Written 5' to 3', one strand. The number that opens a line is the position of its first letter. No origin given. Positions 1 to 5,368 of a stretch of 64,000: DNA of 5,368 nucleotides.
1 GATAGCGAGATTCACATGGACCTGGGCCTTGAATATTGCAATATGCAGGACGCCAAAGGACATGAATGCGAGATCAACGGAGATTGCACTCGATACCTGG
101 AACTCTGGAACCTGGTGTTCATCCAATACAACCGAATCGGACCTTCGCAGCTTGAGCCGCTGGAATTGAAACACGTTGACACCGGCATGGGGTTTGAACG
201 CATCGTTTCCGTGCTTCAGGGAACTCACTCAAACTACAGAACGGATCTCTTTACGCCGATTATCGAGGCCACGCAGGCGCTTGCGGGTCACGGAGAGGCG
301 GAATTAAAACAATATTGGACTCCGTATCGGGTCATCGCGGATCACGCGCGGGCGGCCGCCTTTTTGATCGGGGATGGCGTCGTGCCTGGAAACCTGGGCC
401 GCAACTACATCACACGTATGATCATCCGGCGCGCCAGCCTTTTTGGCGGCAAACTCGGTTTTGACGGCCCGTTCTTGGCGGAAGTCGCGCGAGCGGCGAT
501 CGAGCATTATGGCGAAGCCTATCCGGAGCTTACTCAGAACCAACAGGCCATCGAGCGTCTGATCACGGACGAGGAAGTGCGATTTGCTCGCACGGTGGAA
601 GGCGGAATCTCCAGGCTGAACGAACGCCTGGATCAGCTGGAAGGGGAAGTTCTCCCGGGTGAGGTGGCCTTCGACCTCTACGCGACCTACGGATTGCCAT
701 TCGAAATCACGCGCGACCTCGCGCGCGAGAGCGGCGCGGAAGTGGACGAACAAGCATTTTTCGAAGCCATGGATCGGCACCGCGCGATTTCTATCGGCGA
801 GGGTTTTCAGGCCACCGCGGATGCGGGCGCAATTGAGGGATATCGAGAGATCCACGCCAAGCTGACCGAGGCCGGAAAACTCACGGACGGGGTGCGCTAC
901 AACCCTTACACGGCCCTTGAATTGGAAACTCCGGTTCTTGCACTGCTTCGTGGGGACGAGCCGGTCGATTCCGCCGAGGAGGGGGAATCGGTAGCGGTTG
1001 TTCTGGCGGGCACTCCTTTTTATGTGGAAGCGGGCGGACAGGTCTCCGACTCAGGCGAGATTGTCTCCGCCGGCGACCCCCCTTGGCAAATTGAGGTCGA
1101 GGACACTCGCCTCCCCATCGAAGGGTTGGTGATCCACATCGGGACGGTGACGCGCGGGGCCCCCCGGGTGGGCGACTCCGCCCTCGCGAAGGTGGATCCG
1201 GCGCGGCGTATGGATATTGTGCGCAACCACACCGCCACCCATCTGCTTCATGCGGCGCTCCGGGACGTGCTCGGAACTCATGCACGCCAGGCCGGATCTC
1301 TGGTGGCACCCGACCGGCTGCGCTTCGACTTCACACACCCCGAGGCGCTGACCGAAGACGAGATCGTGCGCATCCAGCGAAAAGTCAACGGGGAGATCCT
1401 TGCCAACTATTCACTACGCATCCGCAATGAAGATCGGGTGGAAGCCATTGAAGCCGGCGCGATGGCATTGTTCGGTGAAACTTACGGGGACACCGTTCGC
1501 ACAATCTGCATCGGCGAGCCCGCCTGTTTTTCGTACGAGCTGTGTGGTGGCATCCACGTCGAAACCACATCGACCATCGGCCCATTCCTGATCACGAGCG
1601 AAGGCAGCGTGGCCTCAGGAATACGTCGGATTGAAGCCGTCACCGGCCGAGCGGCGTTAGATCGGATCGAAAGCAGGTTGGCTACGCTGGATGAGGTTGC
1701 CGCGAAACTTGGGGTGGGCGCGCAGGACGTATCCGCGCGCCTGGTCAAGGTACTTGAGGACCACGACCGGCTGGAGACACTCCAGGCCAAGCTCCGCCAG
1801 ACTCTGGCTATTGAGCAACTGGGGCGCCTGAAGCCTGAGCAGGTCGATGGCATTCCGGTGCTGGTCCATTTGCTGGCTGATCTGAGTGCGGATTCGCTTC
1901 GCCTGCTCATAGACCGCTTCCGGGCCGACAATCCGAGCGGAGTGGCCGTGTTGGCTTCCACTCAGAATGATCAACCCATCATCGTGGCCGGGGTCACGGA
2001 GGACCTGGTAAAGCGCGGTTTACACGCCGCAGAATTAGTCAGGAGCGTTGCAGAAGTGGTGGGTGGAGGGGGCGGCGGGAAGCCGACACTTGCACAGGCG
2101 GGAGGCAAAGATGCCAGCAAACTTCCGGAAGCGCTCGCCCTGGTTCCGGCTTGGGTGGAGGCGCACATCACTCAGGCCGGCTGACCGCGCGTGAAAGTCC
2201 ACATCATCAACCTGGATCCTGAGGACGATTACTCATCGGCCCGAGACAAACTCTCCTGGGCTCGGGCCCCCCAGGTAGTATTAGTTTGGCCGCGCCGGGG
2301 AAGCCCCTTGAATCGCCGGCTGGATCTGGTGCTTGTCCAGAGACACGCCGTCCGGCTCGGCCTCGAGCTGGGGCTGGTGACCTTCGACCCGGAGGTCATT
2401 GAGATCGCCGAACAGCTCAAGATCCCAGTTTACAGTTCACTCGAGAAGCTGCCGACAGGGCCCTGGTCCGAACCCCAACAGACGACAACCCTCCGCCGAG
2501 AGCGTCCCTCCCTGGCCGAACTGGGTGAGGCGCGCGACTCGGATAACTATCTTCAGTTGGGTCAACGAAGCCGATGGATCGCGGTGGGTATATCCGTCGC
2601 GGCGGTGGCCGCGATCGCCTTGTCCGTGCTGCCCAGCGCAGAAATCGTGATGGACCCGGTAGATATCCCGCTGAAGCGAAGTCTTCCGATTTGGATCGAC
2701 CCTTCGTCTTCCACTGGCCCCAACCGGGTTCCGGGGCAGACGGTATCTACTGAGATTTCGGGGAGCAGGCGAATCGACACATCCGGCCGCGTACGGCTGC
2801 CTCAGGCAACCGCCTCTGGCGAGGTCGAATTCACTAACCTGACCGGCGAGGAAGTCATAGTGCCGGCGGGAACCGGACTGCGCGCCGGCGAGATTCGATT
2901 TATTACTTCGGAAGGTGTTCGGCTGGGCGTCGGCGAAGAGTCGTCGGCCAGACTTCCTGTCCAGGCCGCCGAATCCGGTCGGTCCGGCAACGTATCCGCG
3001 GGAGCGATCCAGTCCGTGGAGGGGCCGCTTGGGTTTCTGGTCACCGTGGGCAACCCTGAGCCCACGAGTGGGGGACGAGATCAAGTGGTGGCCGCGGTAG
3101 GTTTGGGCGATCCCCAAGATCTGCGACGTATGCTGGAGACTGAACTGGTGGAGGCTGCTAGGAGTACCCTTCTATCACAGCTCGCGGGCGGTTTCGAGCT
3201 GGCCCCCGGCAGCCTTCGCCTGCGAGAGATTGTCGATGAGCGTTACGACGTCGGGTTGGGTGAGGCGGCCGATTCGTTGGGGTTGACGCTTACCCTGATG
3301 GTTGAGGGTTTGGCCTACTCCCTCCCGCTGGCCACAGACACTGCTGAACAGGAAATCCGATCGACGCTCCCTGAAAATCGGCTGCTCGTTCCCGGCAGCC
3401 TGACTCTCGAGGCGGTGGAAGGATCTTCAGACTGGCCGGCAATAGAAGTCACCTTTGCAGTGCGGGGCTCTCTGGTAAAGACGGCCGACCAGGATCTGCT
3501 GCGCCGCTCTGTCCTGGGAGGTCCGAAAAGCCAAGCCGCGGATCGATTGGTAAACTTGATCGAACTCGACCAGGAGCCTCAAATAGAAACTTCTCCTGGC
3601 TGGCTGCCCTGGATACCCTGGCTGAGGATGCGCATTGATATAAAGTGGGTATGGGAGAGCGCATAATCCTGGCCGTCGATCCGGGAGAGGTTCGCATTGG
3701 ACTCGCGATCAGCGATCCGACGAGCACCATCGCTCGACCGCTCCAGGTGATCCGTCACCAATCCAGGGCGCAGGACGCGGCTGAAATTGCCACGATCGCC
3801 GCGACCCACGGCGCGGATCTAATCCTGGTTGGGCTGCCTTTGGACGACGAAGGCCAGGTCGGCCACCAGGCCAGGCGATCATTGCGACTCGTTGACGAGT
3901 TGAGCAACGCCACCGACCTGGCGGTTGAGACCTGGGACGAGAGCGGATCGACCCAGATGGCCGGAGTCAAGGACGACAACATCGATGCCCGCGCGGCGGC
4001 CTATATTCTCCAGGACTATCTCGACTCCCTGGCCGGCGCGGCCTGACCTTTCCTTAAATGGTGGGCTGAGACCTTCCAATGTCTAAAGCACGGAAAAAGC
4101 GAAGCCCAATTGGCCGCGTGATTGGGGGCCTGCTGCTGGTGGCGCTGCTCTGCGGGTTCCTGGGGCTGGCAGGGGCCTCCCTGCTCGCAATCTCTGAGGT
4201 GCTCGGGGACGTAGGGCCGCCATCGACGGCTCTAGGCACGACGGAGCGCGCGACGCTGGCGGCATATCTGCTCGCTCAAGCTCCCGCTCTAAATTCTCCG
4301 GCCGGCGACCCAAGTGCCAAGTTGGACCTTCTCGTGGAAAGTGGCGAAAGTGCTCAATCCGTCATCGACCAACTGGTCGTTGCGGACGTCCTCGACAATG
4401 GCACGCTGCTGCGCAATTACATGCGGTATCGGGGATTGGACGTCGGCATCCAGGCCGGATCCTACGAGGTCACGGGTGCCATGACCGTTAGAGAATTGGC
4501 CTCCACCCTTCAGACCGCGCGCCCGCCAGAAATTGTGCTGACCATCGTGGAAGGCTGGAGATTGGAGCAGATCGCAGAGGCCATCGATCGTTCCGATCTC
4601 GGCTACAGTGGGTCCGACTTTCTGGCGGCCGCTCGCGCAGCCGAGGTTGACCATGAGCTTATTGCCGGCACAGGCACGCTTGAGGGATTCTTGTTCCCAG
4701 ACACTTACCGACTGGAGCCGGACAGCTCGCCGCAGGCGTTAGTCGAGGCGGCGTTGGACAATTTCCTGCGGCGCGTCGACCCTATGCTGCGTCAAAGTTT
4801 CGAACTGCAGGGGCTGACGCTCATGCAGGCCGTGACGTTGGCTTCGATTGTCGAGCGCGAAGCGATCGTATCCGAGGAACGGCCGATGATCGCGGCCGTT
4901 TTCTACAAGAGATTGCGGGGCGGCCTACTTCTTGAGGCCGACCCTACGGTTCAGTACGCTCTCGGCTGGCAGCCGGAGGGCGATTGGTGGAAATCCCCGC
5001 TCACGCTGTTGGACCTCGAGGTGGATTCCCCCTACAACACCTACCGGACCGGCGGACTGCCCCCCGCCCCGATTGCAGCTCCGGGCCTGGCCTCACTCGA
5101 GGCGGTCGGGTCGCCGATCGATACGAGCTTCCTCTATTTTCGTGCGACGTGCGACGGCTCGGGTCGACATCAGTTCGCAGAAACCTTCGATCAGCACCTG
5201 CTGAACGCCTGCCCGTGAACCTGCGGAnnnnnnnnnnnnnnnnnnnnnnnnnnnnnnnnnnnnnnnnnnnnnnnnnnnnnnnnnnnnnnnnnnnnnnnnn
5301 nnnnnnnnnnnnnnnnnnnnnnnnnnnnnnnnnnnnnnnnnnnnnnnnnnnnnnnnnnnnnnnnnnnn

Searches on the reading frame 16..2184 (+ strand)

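Call 24: search_protein_families(library=ncbifam, proteins=[window:16-2184:+], max_evalue=0.00001)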
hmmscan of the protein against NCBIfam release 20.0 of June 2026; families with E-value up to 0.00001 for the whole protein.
window:16-2184:+ (722 aa): 4 families
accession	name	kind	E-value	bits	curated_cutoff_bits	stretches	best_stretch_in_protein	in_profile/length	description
TIGR00344.1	alaS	equivalog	3.3e-178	594.7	457.05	1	16-697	174-847/847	alanine--tRNA ligase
NF002436.0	PRK01584.1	equivalog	2e-107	360.1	529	2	12-260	184-435/595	alanine--tRNA ligase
TIGR03683.1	A-tRNA_syn_arch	equivalog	6.4e-91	305.9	744.7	1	106-709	330-896/902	alanine--tRNA ligase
NF040865.1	a_tRNA_ed_AlaXM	equivalog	1.6e-23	83.7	300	1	326-540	24-230/234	alanyl-tRNA editing protein AlaXM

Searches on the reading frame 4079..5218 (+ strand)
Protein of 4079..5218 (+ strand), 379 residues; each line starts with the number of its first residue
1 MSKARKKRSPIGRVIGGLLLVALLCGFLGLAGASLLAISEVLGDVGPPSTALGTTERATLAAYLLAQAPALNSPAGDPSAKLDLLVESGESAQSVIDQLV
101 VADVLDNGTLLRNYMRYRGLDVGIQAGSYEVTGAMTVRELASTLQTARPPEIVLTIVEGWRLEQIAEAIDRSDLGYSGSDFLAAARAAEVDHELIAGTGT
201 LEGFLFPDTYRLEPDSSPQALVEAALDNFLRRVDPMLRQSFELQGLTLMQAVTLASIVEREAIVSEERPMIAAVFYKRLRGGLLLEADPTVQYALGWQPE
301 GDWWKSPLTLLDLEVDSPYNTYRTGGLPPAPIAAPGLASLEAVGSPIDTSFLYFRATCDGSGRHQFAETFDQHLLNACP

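Call 25: search_protein_families(library=ncbifam, proteins=[window:4079-5218:+], max_evalue=0.00001)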
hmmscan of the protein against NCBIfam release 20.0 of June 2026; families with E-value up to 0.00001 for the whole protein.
window:4079-5218:+ (379 aa): 2 families
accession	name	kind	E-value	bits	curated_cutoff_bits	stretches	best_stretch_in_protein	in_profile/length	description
TIGR00247.1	TIGR00247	hypoth_equivalog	2e-60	204.7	103.4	1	71-375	29-335/347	endolytic transglycosylase MltG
NF007619.0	PRK10270.1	equivalog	3.6e-39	134.7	532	1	89-372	47-322/340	cell division protein YceG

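Call 49: find_encoding_contigs(protein=window:4079-5218:+, flank=10000, max_places=3)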
Protein window:4079-5218:+ (379 aa): 24 contigs read that carry it; 3 places shown.
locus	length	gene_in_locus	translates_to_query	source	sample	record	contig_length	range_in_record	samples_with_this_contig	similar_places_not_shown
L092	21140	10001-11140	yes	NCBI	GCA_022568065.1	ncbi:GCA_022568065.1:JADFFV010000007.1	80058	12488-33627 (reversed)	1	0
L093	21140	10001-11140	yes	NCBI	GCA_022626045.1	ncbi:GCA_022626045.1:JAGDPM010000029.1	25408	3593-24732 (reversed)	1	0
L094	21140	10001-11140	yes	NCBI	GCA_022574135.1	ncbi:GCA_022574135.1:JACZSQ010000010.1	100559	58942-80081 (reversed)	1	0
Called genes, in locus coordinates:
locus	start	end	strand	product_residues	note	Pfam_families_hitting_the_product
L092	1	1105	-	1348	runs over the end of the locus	PF13191:AAA_16 (faint), PF00004:AAA (faint), PF00437:T2SSE (faint), PF01580:FtsK_SpoIIIE, PF13245:AAA_19 (faint), PF13555:AAA_29 (faint), PF25199:nSTAND_NTPase5 (faint), PF01580:FtsK_SpoIIIE, +1 more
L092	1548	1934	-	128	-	-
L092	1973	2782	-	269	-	-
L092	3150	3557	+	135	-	-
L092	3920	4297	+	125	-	-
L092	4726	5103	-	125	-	PF00072:Response_reg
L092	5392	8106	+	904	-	PF01411:tRNA-synt_2c, PF07973:tRNA_SAD, PF02272:DHHA1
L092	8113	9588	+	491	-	PF04865:Baseplate_J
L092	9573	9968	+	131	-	PF03652:RuvX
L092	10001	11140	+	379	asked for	PF02618:YceG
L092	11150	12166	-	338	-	PF00140:Sigma70_r1_2, PF04542:Sigma70_r2, PF04539:Sigma70_r3, PF04545:Sigma70_r4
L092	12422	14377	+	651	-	PF20434:BD-FAE, PF00326:Peptidase_S9, PF00561:Abhydrolase_1 (faint), PF01738:DLH (weak), PF12146:Hydrolase_4 (faint)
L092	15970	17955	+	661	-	PF22039:HUTI_composite_bact (faint), PF01979:Amidohydro_1, PF07969:Amidohydro_3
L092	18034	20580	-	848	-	PF01624:MutS_I, PF05188:MutS_II, PF05192:MutS_III, PF05190:MutS_IV, PF00488:MutS_V, PF27441:MutS_C (weak)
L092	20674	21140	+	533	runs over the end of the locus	PF00496:SBP_bac_5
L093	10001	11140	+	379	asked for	PF02618:YceG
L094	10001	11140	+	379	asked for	PF02618:YceG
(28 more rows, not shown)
